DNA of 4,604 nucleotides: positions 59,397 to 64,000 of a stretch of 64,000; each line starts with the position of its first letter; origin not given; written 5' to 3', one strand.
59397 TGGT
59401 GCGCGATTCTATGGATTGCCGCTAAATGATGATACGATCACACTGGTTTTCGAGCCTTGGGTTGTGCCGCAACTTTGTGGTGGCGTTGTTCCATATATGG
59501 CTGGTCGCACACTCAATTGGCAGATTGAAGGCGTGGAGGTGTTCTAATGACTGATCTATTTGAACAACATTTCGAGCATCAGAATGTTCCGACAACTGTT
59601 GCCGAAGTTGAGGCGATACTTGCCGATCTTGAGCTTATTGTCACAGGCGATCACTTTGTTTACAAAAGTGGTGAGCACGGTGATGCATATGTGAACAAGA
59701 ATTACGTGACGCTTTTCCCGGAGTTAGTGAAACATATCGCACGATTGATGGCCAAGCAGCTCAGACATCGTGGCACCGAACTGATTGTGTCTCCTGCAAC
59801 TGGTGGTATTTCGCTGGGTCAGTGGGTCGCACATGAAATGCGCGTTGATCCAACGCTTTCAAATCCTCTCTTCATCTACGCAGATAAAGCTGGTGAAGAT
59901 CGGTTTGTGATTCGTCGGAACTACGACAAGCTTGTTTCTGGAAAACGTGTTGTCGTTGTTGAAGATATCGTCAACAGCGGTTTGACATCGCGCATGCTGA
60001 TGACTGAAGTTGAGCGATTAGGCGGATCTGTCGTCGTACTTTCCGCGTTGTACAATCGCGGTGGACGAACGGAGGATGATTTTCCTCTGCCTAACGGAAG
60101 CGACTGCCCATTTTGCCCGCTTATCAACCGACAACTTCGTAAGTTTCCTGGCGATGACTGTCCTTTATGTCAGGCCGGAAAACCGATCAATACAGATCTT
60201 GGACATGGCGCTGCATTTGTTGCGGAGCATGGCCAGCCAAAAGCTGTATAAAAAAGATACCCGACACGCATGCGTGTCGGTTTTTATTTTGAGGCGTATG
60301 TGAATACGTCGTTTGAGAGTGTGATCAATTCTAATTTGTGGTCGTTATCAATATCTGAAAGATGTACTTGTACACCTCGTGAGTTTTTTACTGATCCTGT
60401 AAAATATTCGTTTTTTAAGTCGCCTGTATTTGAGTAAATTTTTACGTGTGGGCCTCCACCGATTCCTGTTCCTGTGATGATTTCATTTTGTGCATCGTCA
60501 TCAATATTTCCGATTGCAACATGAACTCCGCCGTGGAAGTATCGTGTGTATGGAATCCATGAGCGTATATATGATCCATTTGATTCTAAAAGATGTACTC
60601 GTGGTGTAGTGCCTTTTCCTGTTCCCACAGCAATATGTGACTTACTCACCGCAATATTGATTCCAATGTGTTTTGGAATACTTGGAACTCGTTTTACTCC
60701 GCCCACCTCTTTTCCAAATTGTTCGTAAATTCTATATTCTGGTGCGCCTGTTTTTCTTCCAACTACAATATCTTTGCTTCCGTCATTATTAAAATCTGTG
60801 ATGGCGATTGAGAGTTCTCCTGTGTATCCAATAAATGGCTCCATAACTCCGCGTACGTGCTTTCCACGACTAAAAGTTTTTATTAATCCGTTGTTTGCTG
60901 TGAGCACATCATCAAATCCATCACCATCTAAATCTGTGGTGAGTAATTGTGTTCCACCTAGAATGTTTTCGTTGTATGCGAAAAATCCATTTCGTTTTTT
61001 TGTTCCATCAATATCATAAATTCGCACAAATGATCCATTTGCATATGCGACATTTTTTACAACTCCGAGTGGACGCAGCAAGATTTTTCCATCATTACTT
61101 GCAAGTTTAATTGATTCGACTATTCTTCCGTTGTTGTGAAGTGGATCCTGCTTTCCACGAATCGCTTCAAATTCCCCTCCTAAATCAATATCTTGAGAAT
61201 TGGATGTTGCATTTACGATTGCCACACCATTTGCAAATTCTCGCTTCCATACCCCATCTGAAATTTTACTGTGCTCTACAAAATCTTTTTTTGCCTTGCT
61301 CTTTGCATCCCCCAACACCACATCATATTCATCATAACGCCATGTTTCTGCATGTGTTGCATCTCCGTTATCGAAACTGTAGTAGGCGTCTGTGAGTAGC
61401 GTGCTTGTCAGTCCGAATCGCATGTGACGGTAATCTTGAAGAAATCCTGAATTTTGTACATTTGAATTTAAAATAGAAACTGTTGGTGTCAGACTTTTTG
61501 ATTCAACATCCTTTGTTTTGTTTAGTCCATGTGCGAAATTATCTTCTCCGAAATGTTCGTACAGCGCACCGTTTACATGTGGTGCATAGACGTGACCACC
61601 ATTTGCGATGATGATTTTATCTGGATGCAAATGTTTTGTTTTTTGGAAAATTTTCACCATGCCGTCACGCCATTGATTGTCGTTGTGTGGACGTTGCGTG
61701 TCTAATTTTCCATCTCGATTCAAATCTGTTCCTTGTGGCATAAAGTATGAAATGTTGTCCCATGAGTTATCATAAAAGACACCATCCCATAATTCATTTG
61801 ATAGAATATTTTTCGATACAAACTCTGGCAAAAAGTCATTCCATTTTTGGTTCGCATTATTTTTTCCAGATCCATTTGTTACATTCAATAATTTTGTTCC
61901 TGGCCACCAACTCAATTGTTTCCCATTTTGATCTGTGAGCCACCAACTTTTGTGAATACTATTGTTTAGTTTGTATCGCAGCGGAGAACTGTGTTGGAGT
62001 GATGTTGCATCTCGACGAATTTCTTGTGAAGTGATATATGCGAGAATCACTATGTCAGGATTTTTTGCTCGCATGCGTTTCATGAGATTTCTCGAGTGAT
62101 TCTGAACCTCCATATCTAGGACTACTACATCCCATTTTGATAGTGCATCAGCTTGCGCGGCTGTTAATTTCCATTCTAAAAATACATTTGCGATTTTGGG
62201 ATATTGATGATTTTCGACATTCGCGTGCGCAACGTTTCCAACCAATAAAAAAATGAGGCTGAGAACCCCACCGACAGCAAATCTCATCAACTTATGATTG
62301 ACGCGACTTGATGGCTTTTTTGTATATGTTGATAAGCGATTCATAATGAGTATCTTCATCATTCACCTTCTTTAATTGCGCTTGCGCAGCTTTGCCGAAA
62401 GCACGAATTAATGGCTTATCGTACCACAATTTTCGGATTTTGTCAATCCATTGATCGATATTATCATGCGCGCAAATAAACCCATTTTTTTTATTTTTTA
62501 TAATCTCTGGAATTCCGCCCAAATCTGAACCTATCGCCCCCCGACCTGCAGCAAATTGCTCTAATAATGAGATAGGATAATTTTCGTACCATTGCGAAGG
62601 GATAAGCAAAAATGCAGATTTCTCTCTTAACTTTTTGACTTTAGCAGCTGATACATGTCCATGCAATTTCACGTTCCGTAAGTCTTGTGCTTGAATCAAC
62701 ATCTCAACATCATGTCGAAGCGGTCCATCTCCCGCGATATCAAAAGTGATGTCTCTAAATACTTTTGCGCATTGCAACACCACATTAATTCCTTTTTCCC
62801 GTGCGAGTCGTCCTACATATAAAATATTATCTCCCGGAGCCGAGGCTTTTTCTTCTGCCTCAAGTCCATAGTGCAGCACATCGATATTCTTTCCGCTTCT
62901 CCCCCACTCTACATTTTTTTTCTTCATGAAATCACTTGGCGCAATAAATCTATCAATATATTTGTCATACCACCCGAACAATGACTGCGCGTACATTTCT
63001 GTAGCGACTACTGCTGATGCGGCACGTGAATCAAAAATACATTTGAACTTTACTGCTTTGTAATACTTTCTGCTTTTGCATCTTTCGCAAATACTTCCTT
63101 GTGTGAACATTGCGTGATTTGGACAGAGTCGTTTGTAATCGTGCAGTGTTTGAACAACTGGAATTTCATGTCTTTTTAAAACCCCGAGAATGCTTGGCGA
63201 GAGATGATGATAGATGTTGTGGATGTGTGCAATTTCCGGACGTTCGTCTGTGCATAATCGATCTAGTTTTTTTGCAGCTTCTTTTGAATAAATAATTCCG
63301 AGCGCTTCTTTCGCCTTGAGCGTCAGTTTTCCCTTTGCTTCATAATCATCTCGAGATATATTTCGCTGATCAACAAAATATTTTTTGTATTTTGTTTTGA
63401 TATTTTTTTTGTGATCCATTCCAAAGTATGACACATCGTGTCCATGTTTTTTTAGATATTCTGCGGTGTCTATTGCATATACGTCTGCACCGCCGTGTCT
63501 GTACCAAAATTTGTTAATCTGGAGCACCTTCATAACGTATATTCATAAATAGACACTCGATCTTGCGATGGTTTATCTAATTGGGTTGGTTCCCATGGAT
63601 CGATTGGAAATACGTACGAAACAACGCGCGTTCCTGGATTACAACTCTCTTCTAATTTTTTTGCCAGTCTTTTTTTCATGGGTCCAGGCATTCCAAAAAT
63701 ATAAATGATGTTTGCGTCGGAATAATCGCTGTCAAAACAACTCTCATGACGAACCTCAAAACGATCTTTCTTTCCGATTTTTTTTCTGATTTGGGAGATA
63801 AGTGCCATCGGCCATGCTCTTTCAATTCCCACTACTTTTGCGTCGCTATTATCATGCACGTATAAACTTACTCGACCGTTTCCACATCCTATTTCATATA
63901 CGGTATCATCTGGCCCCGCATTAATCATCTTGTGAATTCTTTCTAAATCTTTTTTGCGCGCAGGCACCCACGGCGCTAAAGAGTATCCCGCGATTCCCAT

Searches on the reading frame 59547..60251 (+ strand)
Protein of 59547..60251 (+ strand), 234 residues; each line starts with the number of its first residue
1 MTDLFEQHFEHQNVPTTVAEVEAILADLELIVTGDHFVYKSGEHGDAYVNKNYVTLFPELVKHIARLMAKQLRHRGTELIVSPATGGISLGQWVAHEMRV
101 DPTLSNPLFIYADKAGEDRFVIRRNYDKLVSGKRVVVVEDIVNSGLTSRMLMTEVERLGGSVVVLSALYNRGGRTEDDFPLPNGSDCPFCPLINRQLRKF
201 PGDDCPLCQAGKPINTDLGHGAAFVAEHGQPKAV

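Call 7: search_protein_families(library=pfam, proteins=[window:59547-60251:+], max_evalue=0.001)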
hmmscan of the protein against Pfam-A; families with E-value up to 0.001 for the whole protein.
window:59547-60251:+ (234 aa): 1 family
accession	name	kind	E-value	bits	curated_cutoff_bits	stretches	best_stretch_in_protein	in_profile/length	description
PF00156.33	Pribosyltran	-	4.5e-09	36.3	26.3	1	58-178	9-133/158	Phosphoribosyl transferase domain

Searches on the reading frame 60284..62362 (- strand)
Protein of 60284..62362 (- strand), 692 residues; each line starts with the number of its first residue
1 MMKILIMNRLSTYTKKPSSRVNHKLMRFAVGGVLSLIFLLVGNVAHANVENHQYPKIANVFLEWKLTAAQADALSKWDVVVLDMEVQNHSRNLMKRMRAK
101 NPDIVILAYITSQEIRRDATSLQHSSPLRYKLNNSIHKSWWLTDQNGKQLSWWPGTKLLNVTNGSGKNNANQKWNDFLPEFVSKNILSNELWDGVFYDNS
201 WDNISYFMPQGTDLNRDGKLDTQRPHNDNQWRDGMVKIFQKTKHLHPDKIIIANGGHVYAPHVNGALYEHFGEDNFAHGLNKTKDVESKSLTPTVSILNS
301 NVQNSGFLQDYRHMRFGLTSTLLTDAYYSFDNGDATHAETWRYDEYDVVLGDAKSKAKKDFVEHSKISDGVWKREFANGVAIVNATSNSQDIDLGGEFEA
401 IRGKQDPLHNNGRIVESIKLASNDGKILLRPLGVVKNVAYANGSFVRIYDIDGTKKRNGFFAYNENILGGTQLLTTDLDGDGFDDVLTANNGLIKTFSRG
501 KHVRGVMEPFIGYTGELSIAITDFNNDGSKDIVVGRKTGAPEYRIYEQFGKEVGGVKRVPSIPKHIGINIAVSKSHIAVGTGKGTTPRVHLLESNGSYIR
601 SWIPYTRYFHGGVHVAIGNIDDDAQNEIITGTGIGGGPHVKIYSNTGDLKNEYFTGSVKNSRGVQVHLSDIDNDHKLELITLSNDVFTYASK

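Call 7: search_protein_families(library=pfam, proteins=[window:60284-62362:-], max_evalue=0.001)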
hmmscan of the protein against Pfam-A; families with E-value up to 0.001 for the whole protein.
window:60284-62362:- (692 aa): 3 families
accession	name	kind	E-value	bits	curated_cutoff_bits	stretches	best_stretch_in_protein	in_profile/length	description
PF14885.12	GHL15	-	9.8e-32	111.4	27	1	98-380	1-271/271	Hypothetical glycosyl hydrolase family 15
PF01839.29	FG-GAP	-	2.7e-10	40.3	22.1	1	470-491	2-23/37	FG-GAP repeat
PF13517.12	FG-GAP_3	-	2.8e-07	31.5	26.9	1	477-534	1-61/61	FG-GAP-like repeat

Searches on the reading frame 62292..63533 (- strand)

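Call 7: search_protein_families(library=pfam, proteins=[window:62292-63533:-], max_evalue=0.001)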
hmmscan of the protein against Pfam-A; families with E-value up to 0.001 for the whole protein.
window:62292-63533:- (413 aa): 4 families
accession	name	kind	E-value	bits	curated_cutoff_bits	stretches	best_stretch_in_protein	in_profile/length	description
PF00534.26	Glycos_transf_1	-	4.3e-28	98.4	26.4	1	236-385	17-171/172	Glycosyl transferases group 1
PF13692.12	Glyco_trans_1_4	-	1.2e-23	84.4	27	1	236-370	3-140/142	Glycosyl transferases group 1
PF13439.12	Glyco_transf_4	-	9.5e-14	52.2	28.5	1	14-227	2-169/170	Glycosyltransferase Family 4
PF13579.12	Glyco_trans_4_4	-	2.4e-08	34.9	29.7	1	14-223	1-158/158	Glycosyl transferase 4-like domain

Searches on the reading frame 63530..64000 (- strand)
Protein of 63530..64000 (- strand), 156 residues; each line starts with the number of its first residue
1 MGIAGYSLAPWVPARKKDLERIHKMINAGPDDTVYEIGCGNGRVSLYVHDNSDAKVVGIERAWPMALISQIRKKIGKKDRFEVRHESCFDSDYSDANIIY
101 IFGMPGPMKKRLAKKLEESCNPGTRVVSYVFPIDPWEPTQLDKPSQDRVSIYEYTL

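Call 9: search_protein_families(library=pfam, proteins=[window:63530-64000:-], max_evalue=0.001)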
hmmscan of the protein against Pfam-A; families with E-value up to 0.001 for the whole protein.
window:63530-64000:- (156 aa): 2 families
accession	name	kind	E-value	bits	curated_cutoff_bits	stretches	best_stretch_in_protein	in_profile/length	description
PF13649.12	Methyltransf_25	-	8.4e-05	23.6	27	1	34-102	1-69/97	Methyltransferase domain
PF13847.12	Methyltransf_31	-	0.00021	21.4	27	1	31-95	4-72/145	Methyltransferase domain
